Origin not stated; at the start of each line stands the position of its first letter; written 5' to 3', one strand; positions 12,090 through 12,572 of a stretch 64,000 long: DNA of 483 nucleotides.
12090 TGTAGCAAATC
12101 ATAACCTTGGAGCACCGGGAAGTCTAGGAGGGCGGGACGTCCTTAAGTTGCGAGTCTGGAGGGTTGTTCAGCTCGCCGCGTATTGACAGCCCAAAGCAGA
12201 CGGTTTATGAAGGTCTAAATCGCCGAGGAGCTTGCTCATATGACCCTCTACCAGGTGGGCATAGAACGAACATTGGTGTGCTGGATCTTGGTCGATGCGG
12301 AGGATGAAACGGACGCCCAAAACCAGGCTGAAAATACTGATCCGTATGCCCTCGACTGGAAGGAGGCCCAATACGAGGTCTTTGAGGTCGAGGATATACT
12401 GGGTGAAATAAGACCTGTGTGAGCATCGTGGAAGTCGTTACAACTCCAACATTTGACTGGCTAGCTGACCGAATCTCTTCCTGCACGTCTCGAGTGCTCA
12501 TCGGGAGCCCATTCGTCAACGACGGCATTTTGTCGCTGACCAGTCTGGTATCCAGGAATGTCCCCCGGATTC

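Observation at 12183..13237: Two-gene insert between relA and hisS: hyper-acidic 60-aa protein translationally coupled to a single-HKD PLD nuclease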

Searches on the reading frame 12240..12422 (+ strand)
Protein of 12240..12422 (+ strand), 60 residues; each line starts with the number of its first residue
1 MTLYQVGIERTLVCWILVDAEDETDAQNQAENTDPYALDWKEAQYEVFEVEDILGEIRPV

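Call 3: search_protein_families(library=pfam, proteins=[window:12240-12422:+], max_evalue=1)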
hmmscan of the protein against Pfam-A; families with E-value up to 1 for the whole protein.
window:12240-12422:+ (60 aa): 2 families
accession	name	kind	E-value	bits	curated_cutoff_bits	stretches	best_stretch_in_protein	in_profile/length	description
PF14207.11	DpnD-PcfM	-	0.035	14.6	25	1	4-32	1-29/46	DpnD/PcfM-like protein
PF21470.2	BppU-like_C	-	0.071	13.6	27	1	27-48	10-31/59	Minor structural protein 5-like, C-terminal domain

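Call 4: search_protein_families(library=padloc, proteins=[window:12240-12422:+], max_evalue=1)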
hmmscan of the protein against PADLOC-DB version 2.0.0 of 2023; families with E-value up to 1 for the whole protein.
window:12240-12422:+ (60 aa): 0 families

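Call 6: search_protein_families(library=ncbifam, proteins=[window:12240-12422:+], max_evalue=1)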
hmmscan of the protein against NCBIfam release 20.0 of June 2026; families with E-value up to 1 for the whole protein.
window:12240-12422:+ (60 aa): 0 families

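Call 7: search_protein_families(library=phrogs, proteins=[window:12240-12422:+], max_evalue=1)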
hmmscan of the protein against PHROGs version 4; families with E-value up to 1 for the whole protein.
window:12240-12422:+ (60 aa): 1 family
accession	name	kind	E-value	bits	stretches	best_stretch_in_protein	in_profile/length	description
phrog_18001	-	unknown function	0.016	16.4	1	26-53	37-64/68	-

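Call 23: search_protein_families(library=pfam, alignment_id=A2, max_evalue=1)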
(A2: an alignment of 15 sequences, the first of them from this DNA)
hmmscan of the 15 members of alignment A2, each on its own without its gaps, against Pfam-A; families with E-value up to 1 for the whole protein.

A. member 1, seq(60 aa): 2 families
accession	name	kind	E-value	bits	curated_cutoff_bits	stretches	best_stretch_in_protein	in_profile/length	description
PF14207.11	DpnD-PcfM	-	0.035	14.6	25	1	4-32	1-29/46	DpnD/PcfM-like protein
PF21470.2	BppU-like_C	-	0.071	13.6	27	1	27-48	10-31/59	Minor structural protein 5-like, C-terminal domain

B. families by the number of members that match (of 15 scanned): 8 families
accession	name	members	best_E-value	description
PF07870.16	DUF1657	3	0.046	Protein of unknown function (DUF1657)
PF14207.11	DpnD-PcfM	2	0.015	DpnD/PcfM-like protein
PF12995.12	DUF3879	2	0.18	Domain of unknown function, E. rectale Gene description (DUF3879)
PF12185.13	IR1-M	1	0.018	Nup358/RanBP2 E3 ligase domain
PF21470.2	BppU-like_C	1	0.071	Minor structural protein 5-like, C-terminal domain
PF01472.26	PUA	1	0.076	PUA domain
PF23969.1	DUF7296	1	0.19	Domain of unknown function (DUF7296)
PF13964.12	Kelch_6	1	0.24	Kelch motif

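Call 24: find_homologous_proteins(query=A2, max_evalue=0.01)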
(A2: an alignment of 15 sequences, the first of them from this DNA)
Query A2 (15 sequences) (60 aa, profile of the alignment): 42 proteins with E <= 0.01 among 133 candidates.
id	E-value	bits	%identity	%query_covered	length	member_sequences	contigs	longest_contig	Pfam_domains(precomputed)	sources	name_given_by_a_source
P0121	2.1e-30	122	34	88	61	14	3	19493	-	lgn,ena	-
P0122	4.3e-29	118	31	97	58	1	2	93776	-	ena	-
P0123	6.6e-29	117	32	88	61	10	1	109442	-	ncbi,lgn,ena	-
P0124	1.3e-28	116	36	97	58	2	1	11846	-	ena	-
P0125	1.7e-28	116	36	97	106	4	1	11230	-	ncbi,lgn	-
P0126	1.9e-28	116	31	97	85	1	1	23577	-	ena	-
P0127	4.6e-28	115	38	97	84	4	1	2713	-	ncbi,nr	ncbi:MAG: hypothetical protein OXK79_06800 [Chloroflexota bacterium]|nr:hypothetical protein [Chloro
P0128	7.6e-28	114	31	97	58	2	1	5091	-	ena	-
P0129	1.4e-27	113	34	93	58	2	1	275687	-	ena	-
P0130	2.9e-27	112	36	97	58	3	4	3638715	-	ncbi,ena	-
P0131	3.8e-27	112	33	97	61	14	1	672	-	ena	-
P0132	4.2e-27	112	36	97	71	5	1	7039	-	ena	-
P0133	5.8e-27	111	34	97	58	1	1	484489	-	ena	-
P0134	5.9e-27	111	38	88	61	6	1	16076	-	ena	-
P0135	2.2e-26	109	38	93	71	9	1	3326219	-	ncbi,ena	-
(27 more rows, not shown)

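Call 32: predict_structure(alignment_id=A4)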
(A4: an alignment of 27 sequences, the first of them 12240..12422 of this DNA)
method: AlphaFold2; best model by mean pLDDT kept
length: 60 residues; sequences in the alignment: 27
mean_pLDDT: 88.3   pTM: 0.54
mean pLDDT of the five models: 88.3, 73.9, 73.5, 65.5, 61.1
residues with pLDDT >= 90: 43; 70-90: 10; 50-70: 5; < 50: 2
segments of 3 or more residues with pLDDT < 50: none
pLDDT, mean of each block of 10 residues (from residue 1): 88 96 97 94 93 62
secondary structure, 60 per line:
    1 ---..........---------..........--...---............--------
elements in order: E4-13 H23-32 E41-52

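Call 33: search_protein_representatives(alignment_id=A4)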
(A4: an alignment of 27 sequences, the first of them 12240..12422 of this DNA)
Query: 27 sequences, 60 profile positions. Proteins with E-value up to 0.001 (for the whole library): 62; up to 1e-10: 8; up to 1e-30: 0. The best 62 are listed.
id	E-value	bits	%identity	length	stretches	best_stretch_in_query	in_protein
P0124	1.6e-30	120.8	-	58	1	1-58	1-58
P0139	1.3e-26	108.2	-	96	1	1-58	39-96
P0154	2.0e-23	98.0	-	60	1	1-58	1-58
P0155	7.2e-21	89.9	-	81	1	1-58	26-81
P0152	1.6e-20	88.7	-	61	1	1-59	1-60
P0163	4.4e-17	77.7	-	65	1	1-58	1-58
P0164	2.4e-15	72.2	-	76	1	1-53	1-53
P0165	5.5e-12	61.4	-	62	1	1-54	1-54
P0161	2.4e-09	53.0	-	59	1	28-58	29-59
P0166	2.9e-07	46.3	-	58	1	1-55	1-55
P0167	3.1e-07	46.2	-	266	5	13-35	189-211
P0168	1.5e-06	44.0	-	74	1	1-52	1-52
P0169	6.9e-06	41.9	-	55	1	1-54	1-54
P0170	7.4e-06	41.8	-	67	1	1-39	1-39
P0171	1.1e-05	41.2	-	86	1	1-46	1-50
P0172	1.1e-05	41.2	-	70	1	1-44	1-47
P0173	1.4e-05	40.9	-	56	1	1-53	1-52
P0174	2.3e-05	40.2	-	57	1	1-56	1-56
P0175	2.8e-05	39.9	-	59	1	1-40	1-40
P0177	2.8e-05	39.9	-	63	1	1-56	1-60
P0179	3.5e-05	39.6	-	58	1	1-54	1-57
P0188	1.2e-04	37.9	-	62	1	1-50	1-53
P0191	1.5e-04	37.6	-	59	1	1-55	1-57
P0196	2.0e-04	37.2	-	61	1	1-31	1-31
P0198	3.0e-04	36.6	-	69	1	2-55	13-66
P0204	4.9e-04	35.9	-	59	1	1-56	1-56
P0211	6.8e-04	35.5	-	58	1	1-41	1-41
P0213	7.0e-04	35.5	-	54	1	1-53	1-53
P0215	7.6e-04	35.3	-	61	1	3-45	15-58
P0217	8.2e-04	35.2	-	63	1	1-58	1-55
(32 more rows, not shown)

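Call 36: fold_search(model_id=the predicted structure, library=pdb)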
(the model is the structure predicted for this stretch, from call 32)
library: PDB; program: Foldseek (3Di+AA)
matches with E <= 10: 22; with E <= 0.001: 0
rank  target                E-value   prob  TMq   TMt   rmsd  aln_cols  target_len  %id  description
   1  8oin_BD               2.1e+00  0.03  0.24  0.14  10.9        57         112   16  55S mammalian mitochondrial ribosome with mtRF1 and P-site tRNA (released 2023-06-14)
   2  5ool_W                2.2e+00  0.05  0.22  0.12  10.9        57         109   18  Structure of a native assembly intermediate of the human mitochondrial ribosome with unfolded interfacial rRNA (released 2017-09-13)
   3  7odr_W                2.4e+00  0.08  0.25  0.15  11.6        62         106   16  State A of the human mitoribosomal large subunit assembly intermediate (released 2021-06-23)
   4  7po4_W                2.4e+00  0.03  0.17  0.15  10.9        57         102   18  Assembly intermediate of human mitochondrial ribosome large subunit (largely unfolded rRNA with MALSU1, L0R8F8 and ACP (released 2022-06-15)
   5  7of3_W                2.9e+00  0.03  0.22  0.12  10.9        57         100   18  Structure of a human mitochondrial ribosome large subunit assembly intermediate in complex with MTERF4-NSUN4 (dataset2 (released 2021-05-19)
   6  3e56                  3.6e+00  0.08  0.33  0.28   9.9        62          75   11  The 2.0 Angstrom Resolution Crystal Structure of NpR1517, a Putative Heterocyst Differentiation Inhibitor from Nostoc pu (released 2009-01-20)
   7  3j7y_W                4.7e+00  0.02  0.17  0.14  11.0        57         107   18  Structure of the large ribosomal subunit from human mitochondria (released 2014-10-15)
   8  7o9k_W                5.7e+00  0.04  0.25  0.16  11.6        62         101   16  Human mitochondrial ribosome large subunit assembly intermediate with MTERF4-NSUN4, MRM2, MTG1, the MALSU module, GTPB (released 2021-06-30)
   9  6zm5_W                6.1e+00  0.04  0.25  0.14  11.5        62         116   16  Human mitochondrial ribosome in complex with OXA1L, mRNA, A/A tRNA, P/P tRNA and nascent polypeptide (released 2021-01-13)
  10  8qsy_PH               6.5e+00  0.02  0.20  0.04  12.4        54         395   13  Portal capsid interface of full Haloferax tailed virus 1. (released 2024-10-23)
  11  3j9m_W                6.5e+00  0.01  0.16  0.15  11.0        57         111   18  Structure of the human mitochondrial ribosome (class 1) (released 2015-04-15)
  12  6gb2_B0               7.0e+00  0.03  0.25  0.14  10.9        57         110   16  Unique features of mammalian mitochondrial translation initiation revealed by cryo-EM. This file contains the 39S rib (released 2018-08-08)
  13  4v19_0                7.0e+00  0.03  0.25  0.14  10.9        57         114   16  Structure of the large subunit of the mammalian mitoribosome, part 1 of 2 (released 2014-10-08)
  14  8zlu_B                7.5e+00  0.05  0.34  0.09   6.3        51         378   10  Cryo-EM strcuture of Cas5-HNH Cascade,Conf1 (released 2024-12-04)
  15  9hcg_W                7.5e+00  0.01  0.23  0.13  11.0        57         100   18  Mouse mitoribosome large subunit assembly intermediate bound to NSUN4, METRF4, MRM2, GTPBP7 and MALSU1-L0R8F8-mt-ACP c (released 2025-06-18)
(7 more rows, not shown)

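Call 37: search_protein_families(library=pfam, alignment_id=A5, max_evalue=0.1)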
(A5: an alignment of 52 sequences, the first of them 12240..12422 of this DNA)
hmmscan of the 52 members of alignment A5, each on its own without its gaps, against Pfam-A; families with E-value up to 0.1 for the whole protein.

A. member 1, window:12240-12422:+ (60 aa): 2 families
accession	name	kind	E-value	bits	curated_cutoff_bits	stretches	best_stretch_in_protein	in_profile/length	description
PF14207.11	DpnD-PcfM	-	0.035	14.6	25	1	4-32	1-29/46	DpnD/PcfM-like protein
PF21470.2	BppU-like_C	-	0.071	13.6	27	1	27-48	10-31/59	Minor structural protein 5-like, C-terminal domain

B. families by the number of members that match (of 52 scanned): 22 families
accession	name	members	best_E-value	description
PF14207.11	DpnD-PcfM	26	1.8e-08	DpnD/PcfM-like protein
PF14119.11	DUF4288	7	0.00037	Domain of unknown function (DUF4288)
PF07129.17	DUF1381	7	0.0025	Protein of unknown function (DUF1381)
PF23969.1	DUF7296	5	0.017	Domain of unknown function (DUF7296)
PF13046.11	DUF3906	2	0.00073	Protein of unknown function (DUF3906)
PF02983.19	Pro_Al_protease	1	0.0019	Alpha-lytic protease prodomain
PF24651.1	DUF7644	1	0.008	Domain of unknown function (DUF7644)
PF09869.16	KH_DUF2096_C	1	0.014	DUF2096 C-terminal KH-like domain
PF01996.21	F420_ligase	1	0.017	F420-0:Gamma-glutamyl ligase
PF00898.22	Orbi_VP2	1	0.026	Orbivirus outer capsid protein VP2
PF16115.10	DUF4831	1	0.03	Domain of unknown function (DUF4831)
PF01123.25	Stap_Strp_toxin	1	0.032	Staphylococcal/Streptococcal toxin, OB-fold domain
PF21739.2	DUF6866_N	1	0.04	Family of unknown function (DUF6866) N-terminal domain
PF16857.10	RNA_pol_inhib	1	0.041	RNA polymerase inhibitor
PF05222.21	AlaDh_PNT_N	1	0.043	Alanine dehydrogenase/PNT, N-terminal domain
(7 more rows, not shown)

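Call 42: find_encoding_contigs(protein=P0166, flank=4000, max_places=4)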
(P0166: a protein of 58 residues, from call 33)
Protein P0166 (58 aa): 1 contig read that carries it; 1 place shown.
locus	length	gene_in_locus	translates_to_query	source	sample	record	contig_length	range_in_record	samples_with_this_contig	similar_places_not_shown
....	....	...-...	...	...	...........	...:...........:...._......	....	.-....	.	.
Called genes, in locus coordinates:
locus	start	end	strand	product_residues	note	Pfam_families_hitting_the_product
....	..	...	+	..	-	-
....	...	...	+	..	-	-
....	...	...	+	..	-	-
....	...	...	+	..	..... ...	-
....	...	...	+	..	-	-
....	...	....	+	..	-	-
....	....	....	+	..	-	-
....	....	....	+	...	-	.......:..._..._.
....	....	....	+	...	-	-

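Call 43: find_encoding_contigs(protein=P0164, flank=4000, max_places=4)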
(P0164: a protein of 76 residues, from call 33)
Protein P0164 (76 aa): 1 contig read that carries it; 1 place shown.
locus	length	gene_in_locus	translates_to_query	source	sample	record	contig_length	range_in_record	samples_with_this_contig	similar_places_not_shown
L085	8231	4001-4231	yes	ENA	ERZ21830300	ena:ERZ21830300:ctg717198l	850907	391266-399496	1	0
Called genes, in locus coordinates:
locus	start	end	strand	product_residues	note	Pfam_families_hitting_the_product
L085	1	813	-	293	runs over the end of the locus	PF13354:Beta-lactamase2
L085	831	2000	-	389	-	PF00155:Aminotran_1_2, PF12897:Asp_aminotransf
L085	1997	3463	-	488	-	PF00144:Beta-lactamase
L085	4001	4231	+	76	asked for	-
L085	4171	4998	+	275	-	PF13091:PLDc_2, PF17726:DpnI_C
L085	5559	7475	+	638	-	PF00890:FAD_binding_2 (faint), PF01266:DAO (weak), PF12831:FAD_oxidored, PF13450:NAD_binding_8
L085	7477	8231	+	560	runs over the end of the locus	PF00749:tRNA-synt_1c, PF03950:tRNA-synt_1c_C, PF20974:tRNA-synt_1c_C2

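Call 53: find_encoding_contigs(protein=P0165, flank=4000, max_places=3)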
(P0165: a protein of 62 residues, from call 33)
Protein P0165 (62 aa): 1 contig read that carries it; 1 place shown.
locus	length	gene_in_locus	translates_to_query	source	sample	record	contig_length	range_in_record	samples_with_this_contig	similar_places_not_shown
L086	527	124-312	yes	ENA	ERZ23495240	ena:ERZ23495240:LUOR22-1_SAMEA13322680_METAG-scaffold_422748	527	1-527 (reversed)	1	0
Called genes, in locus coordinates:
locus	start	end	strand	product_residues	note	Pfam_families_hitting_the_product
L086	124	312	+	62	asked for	-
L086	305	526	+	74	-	?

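Call 54: find_encoding_contigs(protein=P0168, flank=4000, max_places=3)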
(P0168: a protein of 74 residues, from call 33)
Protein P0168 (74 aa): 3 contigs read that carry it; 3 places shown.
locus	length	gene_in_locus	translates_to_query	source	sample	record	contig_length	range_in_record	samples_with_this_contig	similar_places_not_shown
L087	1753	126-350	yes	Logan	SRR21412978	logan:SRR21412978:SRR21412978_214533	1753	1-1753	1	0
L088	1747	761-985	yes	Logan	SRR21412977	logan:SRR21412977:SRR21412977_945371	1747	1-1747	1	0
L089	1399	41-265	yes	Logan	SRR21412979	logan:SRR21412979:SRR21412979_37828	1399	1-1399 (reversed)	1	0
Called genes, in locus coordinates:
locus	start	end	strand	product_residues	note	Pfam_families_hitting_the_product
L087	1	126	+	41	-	?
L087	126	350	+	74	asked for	-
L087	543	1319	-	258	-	-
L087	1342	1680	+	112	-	-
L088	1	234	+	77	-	?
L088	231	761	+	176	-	-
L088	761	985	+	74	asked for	-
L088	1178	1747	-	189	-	?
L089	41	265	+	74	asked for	-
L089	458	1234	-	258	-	-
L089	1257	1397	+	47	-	?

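Call 55: find_encoding_contigs(protein=P0169, flank=4000, max_places=3)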
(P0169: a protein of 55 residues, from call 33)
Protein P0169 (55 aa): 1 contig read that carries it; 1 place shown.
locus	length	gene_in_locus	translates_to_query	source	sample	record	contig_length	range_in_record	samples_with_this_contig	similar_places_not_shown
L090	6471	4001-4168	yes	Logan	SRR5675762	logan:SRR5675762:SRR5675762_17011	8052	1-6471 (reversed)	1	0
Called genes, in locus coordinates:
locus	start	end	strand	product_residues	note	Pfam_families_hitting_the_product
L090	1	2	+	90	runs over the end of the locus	-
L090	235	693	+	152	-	-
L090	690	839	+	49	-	-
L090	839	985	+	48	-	-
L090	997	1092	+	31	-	-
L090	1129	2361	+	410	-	PF12224:Amidoligase_2 (faint)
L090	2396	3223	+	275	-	-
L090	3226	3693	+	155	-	-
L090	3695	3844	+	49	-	-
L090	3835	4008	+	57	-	-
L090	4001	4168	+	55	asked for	-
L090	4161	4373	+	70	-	-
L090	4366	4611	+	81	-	-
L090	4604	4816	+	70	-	-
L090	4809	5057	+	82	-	-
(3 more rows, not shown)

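Call 56: search_protein_families(library=phrogs, alignment_id=A5, max_evalue=0.001)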
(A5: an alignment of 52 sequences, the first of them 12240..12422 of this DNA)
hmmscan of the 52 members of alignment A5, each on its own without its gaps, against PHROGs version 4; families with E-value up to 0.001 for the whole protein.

A. member 1, window:12240-12422:+ (60 aa): 0 families

B. families by the number of members that match (of 52 scanned): 7 families
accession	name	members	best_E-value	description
phrog_14649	-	12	5e-07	-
phrog_9642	-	11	1.2e-09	-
phrog_12843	-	4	6.4e-06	-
phrog_1235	-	2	0.00021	-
phrog_7934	-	2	0.00048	-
phrog_18001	-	1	0.00026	-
phrog_10718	-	1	0.00073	-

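Call 87: fold_search(model_id=the predicted structure, library=viral)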
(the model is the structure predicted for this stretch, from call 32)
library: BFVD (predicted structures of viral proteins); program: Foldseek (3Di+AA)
matches with E <= 10: 178; with E <= 0.001: 0
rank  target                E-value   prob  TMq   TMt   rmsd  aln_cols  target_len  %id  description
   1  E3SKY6                4.6e-03  1.00  0.66  0.73   2.9        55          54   31  Uncharacterized protein [Synechococcus phage S-SSM7]
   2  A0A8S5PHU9            1.5e-02  1.00  0.49  0.53   3.6        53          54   21  Uncharacterized protein [Siphoviridae sp. ctUGQ45]
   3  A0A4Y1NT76            1.5e-02  0.97  0.39  0.43   5.3        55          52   25  (no name in the UniProt tables at hand)
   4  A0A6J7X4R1            2.4e-02  0.97  0.38  0.42   8.4        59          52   32  Uncharacterized protein [uncultured Caudovirales phage]
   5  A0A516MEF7            2.9e-02  1.00  0.74  0.70   2.4        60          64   20  (no name in the UniProt tables at hand)
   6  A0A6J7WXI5            4.6e-02  1.00  0.66  0.37   2.4        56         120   27  Uncharacterized protein [uncultured Caudovirales phage]
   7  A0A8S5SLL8            4.6e-02  0.98  0.52  0.53   3.5        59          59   27  Uncharacterized protein [Podoviridae sp. ctf5T2]
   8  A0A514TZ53            6.1e-02  0.95  0.48  0.48   4.3        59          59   22  Uncharacterized protein [Arthrobacter phage Vibaki]
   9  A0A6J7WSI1            7.0e-02  0.99  0.61  0.65   3.9        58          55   21  Uncharacterized protein [uncultured Caudovirales phage]
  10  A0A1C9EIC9            8.0e-02  0.99  0.58  0.63   2.7        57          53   24  Uncharacterized protein [Rhodococcus phage ChewyVIII]
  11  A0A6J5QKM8            8.0e-02  0.98  0.55  0.53   3.7        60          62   22  Uncharacterized protein [uncultured Caudovirales phage]
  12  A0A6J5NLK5            8.0e-02  0.96  0.52  0.51   3.7        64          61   20  Uncharacterized protein [uncultured Caudovirales phage]
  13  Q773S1                8.0e-02  0.96  0.44  0.48   4.3        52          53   23  Uncharacterized protein [Mycobacterium phage Che9d]
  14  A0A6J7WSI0            9.8e-02  1.00  0.70  0.78   1.8        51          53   18  Uncharacterized protein [uncultured Caudovirales phage]
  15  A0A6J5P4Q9            9.8e-02  0.93  0.49  0.45   7.3        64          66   22  Uncharacterized protein [uncultured Caudovirales phage]
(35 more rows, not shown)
